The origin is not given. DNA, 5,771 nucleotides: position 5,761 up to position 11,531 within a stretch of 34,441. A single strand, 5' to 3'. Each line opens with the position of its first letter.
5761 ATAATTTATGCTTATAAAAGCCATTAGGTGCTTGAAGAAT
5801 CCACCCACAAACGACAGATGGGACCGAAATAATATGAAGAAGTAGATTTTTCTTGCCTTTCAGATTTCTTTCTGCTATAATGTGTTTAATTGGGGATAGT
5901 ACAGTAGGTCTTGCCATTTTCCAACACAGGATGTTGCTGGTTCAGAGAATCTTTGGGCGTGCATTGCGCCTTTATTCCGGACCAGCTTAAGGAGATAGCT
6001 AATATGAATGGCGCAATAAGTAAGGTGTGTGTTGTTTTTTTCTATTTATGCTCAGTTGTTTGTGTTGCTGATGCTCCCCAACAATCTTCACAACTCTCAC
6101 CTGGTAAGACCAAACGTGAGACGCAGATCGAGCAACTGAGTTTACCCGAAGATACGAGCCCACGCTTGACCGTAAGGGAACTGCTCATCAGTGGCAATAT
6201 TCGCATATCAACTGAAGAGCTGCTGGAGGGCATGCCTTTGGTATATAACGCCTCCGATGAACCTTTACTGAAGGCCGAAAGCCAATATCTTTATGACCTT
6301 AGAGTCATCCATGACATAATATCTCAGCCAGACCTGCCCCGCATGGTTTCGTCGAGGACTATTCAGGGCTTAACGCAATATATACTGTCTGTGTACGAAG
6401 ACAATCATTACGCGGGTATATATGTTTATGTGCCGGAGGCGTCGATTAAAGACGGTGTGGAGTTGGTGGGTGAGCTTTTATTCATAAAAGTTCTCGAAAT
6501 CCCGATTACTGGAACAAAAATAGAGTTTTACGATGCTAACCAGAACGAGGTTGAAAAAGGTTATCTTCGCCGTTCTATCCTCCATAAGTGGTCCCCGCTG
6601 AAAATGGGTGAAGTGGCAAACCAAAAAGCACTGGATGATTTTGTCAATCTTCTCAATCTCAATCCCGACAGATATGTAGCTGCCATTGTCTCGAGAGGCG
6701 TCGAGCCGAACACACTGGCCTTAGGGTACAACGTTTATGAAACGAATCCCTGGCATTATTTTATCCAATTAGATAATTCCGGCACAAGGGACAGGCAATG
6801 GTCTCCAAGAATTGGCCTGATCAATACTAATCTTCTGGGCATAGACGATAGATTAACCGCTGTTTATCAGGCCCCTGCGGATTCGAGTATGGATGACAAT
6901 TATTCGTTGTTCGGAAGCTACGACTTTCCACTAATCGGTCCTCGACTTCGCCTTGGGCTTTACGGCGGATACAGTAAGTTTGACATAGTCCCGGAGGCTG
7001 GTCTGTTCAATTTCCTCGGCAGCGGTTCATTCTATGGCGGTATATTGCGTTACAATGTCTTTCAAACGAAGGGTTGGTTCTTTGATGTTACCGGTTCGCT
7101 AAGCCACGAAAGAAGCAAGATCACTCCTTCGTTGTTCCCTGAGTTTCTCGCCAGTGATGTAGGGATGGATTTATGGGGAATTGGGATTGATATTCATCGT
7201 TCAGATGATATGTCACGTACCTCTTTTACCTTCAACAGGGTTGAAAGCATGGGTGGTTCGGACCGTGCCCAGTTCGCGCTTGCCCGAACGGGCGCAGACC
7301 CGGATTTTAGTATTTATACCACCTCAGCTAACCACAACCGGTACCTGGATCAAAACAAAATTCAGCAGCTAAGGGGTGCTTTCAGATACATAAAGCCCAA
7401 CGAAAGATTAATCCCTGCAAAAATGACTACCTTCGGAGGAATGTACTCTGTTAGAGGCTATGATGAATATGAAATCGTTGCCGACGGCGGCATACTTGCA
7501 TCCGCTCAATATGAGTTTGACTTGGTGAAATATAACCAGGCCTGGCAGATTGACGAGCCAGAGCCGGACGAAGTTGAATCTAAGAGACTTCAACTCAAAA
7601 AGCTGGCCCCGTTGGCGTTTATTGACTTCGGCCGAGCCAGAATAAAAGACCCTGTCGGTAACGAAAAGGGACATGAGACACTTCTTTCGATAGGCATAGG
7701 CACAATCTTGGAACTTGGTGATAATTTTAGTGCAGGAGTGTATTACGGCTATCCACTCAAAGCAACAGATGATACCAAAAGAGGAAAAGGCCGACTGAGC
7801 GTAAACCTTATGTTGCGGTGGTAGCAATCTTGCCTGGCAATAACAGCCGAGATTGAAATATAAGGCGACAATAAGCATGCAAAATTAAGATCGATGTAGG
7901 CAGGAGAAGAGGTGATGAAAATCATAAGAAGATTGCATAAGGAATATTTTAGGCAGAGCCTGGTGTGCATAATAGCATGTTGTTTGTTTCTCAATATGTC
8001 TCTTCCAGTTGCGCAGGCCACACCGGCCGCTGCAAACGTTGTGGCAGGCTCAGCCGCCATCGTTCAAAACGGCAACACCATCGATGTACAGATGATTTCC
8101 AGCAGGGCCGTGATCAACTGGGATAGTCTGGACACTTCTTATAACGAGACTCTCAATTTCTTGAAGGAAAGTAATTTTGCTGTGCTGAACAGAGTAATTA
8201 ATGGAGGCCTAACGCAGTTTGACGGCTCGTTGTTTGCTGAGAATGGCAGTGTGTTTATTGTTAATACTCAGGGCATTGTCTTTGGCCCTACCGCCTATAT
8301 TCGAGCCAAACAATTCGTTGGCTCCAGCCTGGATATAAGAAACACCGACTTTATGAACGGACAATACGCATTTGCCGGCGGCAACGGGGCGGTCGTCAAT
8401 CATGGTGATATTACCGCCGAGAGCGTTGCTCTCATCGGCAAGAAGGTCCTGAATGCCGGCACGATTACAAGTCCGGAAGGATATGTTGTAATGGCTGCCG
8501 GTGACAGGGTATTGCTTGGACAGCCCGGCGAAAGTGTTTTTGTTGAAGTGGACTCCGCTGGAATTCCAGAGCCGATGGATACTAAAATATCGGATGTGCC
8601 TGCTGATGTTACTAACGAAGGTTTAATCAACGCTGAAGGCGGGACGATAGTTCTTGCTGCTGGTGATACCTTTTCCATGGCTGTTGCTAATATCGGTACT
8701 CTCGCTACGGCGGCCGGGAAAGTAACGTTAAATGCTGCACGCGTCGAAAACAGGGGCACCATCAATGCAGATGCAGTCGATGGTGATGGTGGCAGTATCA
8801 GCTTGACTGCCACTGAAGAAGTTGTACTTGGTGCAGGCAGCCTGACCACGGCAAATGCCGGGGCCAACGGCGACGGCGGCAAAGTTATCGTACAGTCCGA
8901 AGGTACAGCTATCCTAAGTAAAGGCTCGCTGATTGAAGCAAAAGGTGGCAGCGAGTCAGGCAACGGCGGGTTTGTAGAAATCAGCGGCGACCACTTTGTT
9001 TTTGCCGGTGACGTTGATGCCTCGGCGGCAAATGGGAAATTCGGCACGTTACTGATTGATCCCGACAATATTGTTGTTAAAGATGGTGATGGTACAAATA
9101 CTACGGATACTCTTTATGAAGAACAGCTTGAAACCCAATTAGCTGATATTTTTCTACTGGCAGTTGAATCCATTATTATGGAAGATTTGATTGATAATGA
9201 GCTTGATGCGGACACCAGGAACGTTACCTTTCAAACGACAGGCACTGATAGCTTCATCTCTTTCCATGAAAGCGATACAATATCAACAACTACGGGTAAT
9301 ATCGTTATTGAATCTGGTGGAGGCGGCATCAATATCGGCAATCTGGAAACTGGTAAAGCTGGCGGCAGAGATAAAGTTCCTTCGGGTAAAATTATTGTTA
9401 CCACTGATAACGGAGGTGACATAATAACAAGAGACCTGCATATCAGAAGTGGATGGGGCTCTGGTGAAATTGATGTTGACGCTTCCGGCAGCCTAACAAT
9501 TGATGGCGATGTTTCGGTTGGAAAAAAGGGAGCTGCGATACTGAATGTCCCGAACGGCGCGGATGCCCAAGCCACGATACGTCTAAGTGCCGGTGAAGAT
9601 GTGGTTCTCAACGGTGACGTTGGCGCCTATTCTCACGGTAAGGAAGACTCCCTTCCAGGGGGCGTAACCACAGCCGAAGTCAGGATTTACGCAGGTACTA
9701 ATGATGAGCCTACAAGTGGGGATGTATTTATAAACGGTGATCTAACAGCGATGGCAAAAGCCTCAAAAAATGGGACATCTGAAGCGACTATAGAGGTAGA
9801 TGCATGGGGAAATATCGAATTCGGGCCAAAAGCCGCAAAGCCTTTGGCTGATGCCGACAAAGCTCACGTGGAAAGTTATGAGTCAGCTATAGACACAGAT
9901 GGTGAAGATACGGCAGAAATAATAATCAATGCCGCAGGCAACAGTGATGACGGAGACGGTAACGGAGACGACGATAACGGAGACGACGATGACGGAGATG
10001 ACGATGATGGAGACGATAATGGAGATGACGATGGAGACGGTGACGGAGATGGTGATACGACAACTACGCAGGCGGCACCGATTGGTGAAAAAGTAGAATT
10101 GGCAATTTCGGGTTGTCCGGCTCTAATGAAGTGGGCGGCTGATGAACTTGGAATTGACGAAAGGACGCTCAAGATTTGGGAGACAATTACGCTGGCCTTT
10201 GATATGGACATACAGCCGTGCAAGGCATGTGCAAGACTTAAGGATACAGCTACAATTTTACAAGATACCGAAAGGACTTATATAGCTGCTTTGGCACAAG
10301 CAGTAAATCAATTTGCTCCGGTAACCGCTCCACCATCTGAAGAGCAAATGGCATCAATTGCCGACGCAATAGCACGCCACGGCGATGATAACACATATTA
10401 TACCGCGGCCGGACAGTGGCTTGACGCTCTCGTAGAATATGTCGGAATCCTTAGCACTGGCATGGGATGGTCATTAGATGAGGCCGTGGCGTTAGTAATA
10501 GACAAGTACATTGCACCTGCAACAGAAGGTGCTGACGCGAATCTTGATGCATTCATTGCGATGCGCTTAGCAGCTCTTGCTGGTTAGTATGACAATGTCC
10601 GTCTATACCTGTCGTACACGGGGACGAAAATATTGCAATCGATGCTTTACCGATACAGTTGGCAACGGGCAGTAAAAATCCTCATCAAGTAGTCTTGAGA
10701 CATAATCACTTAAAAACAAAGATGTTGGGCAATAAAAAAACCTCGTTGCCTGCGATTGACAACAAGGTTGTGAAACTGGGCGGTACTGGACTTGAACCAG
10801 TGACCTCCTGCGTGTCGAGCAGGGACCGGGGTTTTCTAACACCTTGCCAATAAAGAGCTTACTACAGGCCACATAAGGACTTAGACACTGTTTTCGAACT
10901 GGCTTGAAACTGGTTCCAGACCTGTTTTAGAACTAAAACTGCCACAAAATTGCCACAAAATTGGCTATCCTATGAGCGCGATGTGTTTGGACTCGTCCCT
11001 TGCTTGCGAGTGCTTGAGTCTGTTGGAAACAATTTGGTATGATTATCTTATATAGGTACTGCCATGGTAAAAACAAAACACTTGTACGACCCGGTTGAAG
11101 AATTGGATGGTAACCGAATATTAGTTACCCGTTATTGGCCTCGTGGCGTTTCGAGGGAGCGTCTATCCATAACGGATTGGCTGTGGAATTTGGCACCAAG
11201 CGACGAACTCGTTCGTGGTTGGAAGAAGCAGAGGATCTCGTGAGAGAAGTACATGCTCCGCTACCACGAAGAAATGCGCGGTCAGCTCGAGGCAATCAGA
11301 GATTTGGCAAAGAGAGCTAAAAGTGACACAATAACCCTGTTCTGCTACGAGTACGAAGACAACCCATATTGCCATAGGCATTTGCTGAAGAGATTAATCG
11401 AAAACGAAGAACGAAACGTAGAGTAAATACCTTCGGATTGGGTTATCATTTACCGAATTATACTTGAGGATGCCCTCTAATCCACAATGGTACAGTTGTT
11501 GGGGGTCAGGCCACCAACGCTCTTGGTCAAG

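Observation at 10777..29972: ~19 kb genomic island inserted in tRNA-Val, bounded by an exact 47-nt direct repeat of the tRNA 3' portion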

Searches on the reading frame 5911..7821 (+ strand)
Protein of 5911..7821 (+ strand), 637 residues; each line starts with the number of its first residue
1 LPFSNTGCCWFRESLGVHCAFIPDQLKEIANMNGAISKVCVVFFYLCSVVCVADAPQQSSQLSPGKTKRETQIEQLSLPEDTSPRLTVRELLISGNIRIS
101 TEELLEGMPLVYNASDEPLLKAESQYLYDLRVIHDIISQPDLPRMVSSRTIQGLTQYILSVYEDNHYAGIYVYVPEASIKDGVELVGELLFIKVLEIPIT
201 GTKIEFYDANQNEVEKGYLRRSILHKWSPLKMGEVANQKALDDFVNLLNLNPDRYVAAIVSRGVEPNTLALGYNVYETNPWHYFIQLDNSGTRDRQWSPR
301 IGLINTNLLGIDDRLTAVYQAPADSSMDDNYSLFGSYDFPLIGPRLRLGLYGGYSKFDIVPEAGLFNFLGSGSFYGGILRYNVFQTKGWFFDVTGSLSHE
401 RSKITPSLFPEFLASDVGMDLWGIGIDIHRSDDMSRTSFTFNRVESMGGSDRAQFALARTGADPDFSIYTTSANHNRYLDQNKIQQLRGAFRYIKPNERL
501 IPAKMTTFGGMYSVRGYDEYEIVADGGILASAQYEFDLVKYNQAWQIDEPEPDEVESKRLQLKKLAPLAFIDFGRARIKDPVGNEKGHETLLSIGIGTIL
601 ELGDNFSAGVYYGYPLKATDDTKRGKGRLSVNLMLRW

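Call 7: search_protein_families(library=pfam, proteins=[window:5911-7821:+], max_evalue=0.01)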
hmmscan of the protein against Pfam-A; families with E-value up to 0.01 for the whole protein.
window:5911-7821:+ (637 aa): 1 family
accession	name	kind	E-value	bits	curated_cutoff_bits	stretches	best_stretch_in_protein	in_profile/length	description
PF03865.19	ShlB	-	6.9e-14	52.5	22.7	2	459-581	194-296/311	Haemolysin secretion/activation protein ShlB/FhaC/HecB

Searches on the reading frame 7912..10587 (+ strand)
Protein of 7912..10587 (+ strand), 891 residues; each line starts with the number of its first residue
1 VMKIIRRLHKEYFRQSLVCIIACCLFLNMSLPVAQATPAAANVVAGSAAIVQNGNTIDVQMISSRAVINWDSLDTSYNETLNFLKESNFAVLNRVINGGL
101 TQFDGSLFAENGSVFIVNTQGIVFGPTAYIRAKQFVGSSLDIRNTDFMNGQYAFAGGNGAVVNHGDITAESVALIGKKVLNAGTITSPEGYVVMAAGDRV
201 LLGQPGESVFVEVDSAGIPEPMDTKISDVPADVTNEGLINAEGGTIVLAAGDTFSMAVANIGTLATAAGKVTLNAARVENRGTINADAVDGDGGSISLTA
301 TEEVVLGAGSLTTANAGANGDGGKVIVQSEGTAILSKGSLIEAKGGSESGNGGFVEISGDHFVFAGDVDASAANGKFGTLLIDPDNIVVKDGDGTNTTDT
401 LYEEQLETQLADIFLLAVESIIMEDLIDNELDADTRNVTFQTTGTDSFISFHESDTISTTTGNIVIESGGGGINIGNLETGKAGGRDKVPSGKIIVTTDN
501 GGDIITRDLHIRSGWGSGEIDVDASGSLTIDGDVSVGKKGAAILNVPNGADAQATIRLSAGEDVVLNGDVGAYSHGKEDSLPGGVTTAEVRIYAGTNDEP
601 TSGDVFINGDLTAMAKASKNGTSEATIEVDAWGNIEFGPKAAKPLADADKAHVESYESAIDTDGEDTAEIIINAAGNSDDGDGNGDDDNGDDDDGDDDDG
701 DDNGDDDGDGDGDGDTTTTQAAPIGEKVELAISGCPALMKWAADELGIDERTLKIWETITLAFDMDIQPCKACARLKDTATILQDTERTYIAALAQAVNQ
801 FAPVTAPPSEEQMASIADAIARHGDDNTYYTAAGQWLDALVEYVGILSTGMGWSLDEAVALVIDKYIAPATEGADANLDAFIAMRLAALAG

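Call 7: search_protein_families(library=pfam, proteins=[window:7912-10584:+], max_evalue=0.01)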
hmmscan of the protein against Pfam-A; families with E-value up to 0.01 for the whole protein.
window:7912-10584:+ (891 aa): 0 families

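Call 14: find_encoding_contigs(protein=window:7912-10587:+, flank=10000, max_places=10)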
Protein window:7912-10587:+ (891 aa): no gene with exactly this product is on record in the collection.

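Call 24: find_related_loci(query=window:7915-10584:+, collection=metagenome_contigs, flank=10000)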
Query window:7915-10584:+ (890 aa) in metagenome_contigs; peptide patterns used: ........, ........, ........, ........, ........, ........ (x = any residue, [..] = any of these).
600 stretches matched a pattern (row limit reached: there are more); 6 encode a relative of the query (tblastn E <= 1e-3); 6 distinct loci.
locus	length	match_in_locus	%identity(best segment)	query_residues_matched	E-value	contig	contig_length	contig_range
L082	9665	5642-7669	89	1-676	0e+0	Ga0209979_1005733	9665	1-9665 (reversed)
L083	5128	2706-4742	81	1-676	0e+0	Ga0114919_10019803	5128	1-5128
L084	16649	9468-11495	79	1-673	0e+0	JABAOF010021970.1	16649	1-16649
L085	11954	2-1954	86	229-890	0e+0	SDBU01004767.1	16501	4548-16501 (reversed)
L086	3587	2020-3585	90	1-522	0e+0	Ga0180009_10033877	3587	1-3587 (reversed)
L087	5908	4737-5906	99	1-390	0e+0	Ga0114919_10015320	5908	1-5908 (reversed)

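Call 30: search_protein_families(library=pfam, proteins=[L085:2719-5187:+, window:7915-10584:+], max_evalue=1)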
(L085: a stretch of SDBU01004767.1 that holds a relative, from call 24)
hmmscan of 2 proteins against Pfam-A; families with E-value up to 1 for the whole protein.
L085:2719-5187:+ (823 aa): 4 families
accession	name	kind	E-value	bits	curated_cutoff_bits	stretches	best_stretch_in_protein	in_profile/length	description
PF25788.1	Ig_Rha78A_N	-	7.5e-05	23.4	27.4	1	236-268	56-88/105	Rha78A-like, N-terminal immunoglobulin domain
PF07691.17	PA14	-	8.2e-05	22.9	24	1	422-521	37-142/147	PA14 domain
PF10528.15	GLEYA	-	0.0046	17.7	26.2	1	434-456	4-26/91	GLEYA domain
PF18559.7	Exop_C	-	0.15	12.2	26.1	1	759-788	107-136/155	Galactose-binding domain-like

window:7915-10584:+ (890 aa): 0 families

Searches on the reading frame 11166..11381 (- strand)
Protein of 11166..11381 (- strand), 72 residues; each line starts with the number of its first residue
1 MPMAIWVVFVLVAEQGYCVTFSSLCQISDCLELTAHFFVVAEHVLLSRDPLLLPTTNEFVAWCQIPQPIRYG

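Call 7: search_protein_families(library=pfam, proteins=[window:11166-11381:-], max_evalue=0.01)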
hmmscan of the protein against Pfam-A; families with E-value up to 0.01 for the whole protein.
window:11166-11381:- (72 aa): 0 families
